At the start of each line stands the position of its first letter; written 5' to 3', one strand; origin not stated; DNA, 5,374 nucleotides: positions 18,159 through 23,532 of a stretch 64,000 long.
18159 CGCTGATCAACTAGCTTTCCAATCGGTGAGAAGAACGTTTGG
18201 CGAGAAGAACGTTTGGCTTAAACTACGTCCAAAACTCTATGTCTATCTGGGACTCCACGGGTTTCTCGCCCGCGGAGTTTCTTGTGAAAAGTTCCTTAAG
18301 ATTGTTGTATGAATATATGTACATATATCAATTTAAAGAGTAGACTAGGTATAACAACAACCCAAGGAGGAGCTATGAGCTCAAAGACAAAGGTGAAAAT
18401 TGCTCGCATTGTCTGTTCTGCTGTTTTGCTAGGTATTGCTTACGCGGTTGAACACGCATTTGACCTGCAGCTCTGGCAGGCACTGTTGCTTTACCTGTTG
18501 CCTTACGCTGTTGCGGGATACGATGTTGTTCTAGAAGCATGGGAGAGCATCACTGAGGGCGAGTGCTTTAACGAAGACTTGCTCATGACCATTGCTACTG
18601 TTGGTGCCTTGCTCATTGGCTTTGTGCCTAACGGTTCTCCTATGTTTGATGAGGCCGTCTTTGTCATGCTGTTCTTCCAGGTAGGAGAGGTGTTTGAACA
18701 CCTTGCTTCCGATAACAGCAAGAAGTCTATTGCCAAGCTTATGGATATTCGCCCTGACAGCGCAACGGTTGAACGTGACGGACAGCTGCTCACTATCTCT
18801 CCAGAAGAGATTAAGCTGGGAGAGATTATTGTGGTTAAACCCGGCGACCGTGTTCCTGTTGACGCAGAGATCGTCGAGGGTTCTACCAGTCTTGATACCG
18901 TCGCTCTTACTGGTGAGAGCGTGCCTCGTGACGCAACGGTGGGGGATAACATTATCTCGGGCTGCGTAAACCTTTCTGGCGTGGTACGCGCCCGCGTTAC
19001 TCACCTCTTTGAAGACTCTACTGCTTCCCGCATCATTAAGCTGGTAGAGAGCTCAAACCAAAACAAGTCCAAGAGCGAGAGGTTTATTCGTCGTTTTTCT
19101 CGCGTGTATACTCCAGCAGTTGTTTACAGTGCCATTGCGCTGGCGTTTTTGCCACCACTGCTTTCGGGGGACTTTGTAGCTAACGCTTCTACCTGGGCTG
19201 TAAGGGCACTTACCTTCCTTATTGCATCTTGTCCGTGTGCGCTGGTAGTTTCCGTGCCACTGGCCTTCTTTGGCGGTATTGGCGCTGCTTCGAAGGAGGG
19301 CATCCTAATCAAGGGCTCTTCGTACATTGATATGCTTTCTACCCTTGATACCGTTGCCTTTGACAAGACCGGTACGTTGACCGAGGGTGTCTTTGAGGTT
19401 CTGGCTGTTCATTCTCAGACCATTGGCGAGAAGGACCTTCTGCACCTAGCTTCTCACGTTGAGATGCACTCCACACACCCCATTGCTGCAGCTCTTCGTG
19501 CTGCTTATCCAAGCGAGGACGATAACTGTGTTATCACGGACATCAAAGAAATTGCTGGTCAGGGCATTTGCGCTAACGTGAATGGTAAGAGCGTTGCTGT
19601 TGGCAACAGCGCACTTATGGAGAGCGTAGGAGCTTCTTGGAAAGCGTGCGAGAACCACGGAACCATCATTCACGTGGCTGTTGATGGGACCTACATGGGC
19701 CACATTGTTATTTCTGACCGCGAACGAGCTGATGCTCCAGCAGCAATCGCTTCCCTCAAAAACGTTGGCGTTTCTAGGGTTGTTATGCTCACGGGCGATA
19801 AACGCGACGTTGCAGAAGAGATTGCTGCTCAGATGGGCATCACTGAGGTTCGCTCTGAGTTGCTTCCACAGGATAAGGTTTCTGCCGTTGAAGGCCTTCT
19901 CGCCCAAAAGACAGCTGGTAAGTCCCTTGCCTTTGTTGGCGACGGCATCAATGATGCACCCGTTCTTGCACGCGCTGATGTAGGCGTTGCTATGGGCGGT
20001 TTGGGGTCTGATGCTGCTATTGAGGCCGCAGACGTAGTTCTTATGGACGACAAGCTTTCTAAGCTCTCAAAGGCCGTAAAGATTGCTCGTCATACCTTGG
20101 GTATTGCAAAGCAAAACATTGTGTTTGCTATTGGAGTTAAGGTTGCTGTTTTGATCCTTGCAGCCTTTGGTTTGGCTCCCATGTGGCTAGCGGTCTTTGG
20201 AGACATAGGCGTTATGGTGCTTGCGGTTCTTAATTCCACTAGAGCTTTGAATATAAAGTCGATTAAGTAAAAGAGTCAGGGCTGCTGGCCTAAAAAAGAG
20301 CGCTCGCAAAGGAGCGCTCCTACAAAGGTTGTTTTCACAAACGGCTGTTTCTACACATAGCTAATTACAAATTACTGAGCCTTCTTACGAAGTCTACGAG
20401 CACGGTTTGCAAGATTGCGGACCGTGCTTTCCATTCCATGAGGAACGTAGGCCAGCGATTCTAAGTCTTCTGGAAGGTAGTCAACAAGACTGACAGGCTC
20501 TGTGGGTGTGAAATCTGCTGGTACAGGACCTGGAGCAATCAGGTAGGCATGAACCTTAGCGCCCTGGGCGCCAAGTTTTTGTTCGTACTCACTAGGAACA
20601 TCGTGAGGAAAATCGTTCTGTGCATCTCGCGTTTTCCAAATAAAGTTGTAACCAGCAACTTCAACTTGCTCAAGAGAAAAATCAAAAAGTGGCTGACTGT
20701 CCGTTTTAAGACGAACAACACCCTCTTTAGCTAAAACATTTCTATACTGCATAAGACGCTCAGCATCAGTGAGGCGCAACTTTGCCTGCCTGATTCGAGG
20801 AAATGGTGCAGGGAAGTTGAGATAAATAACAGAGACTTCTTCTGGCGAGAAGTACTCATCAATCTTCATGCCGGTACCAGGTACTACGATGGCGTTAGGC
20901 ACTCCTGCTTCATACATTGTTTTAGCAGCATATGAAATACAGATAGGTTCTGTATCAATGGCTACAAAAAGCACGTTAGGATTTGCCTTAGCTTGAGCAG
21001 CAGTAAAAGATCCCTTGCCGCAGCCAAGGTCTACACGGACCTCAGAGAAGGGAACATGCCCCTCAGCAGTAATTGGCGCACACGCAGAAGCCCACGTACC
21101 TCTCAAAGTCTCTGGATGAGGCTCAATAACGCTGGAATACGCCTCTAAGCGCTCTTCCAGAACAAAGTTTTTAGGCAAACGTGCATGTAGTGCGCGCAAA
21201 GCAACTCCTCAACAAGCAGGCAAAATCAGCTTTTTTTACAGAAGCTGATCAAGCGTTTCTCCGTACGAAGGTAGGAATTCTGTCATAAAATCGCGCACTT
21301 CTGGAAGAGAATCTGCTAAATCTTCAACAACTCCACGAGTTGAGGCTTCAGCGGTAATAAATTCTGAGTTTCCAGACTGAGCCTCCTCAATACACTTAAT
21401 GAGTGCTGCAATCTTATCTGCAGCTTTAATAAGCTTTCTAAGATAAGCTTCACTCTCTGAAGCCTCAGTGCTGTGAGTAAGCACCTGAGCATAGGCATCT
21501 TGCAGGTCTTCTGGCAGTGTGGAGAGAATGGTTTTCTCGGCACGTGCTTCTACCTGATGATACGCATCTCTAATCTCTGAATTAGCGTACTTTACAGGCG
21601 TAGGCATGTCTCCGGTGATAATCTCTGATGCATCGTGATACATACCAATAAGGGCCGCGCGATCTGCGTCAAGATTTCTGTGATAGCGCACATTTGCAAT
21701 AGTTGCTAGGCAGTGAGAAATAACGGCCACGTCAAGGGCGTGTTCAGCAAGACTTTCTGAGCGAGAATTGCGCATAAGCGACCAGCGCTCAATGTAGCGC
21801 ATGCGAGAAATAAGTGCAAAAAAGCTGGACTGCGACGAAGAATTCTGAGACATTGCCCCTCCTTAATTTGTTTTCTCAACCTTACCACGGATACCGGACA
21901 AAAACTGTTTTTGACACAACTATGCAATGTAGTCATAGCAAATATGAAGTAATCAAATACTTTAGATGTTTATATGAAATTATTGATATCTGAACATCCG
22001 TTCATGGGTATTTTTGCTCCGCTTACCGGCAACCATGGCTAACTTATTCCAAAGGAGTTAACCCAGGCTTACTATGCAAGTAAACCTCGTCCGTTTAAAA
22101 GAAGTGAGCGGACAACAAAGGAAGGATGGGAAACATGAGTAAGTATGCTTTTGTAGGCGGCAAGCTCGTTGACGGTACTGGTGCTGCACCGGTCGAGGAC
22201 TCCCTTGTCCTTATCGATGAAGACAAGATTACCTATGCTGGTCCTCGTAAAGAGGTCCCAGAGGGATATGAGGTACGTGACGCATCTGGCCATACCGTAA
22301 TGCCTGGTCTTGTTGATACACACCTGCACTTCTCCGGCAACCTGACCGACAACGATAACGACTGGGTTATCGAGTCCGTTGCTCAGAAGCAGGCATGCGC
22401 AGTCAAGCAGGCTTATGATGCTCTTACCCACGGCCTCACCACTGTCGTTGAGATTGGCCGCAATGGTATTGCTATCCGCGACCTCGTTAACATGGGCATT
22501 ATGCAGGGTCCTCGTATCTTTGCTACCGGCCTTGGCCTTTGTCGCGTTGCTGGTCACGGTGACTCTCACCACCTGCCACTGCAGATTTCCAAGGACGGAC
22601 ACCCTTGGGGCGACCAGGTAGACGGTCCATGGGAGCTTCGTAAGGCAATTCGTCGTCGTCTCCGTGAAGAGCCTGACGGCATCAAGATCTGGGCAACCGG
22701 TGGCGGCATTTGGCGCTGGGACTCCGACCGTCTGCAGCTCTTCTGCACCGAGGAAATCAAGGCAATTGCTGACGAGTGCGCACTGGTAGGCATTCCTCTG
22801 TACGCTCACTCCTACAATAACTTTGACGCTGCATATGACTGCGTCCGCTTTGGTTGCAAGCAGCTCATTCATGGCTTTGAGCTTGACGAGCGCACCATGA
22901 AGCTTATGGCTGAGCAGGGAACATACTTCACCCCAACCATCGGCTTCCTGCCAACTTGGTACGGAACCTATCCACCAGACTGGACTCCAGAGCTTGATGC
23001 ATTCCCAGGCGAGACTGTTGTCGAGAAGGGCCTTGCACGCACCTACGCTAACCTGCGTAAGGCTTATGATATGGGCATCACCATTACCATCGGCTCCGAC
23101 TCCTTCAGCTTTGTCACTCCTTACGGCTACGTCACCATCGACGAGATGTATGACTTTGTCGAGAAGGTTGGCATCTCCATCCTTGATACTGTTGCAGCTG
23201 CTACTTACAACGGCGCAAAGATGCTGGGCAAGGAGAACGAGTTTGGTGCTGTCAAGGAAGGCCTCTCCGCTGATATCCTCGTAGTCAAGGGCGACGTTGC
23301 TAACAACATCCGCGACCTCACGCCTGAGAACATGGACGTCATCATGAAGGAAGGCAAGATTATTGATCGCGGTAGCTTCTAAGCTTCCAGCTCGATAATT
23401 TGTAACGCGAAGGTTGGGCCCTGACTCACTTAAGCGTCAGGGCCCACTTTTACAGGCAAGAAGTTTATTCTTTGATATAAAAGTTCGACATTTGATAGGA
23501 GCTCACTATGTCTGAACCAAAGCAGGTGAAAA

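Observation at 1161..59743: Hyper-abundant, sense-oriented 11/12-mer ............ spread through genes and spacers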

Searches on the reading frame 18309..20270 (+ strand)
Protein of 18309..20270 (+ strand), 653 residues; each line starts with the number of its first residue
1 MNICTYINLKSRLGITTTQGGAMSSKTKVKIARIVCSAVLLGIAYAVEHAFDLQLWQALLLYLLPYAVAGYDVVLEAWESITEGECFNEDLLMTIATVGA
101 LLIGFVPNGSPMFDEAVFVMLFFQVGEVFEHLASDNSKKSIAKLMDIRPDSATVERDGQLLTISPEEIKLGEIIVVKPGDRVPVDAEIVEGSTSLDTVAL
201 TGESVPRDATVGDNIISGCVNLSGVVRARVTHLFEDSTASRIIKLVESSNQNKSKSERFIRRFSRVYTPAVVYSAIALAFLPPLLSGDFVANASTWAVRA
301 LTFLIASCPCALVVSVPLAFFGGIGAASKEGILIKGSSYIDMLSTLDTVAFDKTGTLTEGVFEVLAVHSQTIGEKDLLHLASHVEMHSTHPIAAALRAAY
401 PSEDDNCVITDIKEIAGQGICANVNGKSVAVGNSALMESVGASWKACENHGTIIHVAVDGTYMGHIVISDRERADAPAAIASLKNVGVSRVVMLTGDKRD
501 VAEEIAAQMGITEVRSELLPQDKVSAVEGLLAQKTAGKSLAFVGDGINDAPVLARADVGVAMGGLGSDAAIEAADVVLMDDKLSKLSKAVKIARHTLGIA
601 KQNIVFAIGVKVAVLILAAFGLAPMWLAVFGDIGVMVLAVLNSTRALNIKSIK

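Call 50: search_protein_families(library=pfam, proteins=[window:18309-20270:+], max_evalue=0.00001)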
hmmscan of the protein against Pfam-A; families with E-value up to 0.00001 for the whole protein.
window:18309-20270:+ (653 aa): 2 families
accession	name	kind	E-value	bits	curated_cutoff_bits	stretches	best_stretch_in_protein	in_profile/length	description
PF00122.25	E1-E2_ATPase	-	3.4e-49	167.2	28.1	1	148-329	3-180/181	E1-E2 ATPase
PF00702.32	Hydrolase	-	5.7e-26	92.5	26.4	1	347-557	2-191/191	haloacid dehalogenase-like hydrolase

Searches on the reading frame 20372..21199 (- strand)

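Call 50: search_protein_families(library=pfam, proteins=[window:20372-21199:-], max_evalue=0.00001)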
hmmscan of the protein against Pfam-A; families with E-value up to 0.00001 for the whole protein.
window:20372-21199:- (275 aa): 2 families
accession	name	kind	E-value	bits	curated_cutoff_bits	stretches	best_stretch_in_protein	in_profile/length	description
PF02390.23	Methyltransf_4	-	5.2e-30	104.6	24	1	54-217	4-171/173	Putative methyltransferase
PF24675.1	NpmA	-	3e-06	27.1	60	1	51-109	23-85/214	16S rRNA (adenine(1408)-N(1))-methyltransferase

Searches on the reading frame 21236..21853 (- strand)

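Call 50: search_protein_families(library=pfam, proteins=[window:21236-21853:-], max_evalue=0.00001)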
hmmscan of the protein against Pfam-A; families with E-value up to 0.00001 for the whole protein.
window:21236-21853:- (205 aa): 2 families
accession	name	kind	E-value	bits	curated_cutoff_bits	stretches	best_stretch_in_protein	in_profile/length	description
PF12917.13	YfbR-like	-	7.9e-71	237.9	25.9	1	10-197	1-182/182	5'-deoxynucleotidase YfbR-like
PF13023.12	HD_3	-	1.6e-17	64.3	22.5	1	16-186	2-164/165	HD domain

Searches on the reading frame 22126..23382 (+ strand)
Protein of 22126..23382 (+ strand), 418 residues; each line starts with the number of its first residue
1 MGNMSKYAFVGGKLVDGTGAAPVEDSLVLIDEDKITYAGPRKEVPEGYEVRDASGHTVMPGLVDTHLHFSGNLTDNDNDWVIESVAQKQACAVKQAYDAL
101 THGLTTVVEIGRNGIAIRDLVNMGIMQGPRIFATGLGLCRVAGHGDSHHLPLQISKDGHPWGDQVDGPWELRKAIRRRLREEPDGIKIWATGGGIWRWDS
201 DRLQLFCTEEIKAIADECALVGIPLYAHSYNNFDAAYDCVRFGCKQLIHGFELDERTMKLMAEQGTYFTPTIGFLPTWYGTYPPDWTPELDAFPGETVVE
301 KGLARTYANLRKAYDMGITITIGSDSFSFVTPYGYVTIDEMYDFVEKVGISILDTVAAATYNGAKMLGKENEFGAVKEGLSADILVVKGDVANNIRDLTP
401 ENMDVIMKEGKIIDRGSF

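Call 50: search_protein_families(library=pfam, proteins=[window:22126-23382:+], max_evalue=0.00001)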
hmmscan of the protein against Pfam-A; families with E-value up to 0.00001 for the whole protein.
window:22126-23382:+ (418 aa): 2 families
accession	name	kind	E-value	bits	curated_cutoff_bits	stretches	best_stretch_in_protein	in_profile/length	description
PF01979.26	Amidohydro_1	-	4.3e-33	115.4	25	1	57-412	1-344/345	Amidohydrolase family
PF07969.17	Amidohydro_3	-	1.9e-13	51.2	29.7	1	299-402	348-455/472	Amidohydrolase family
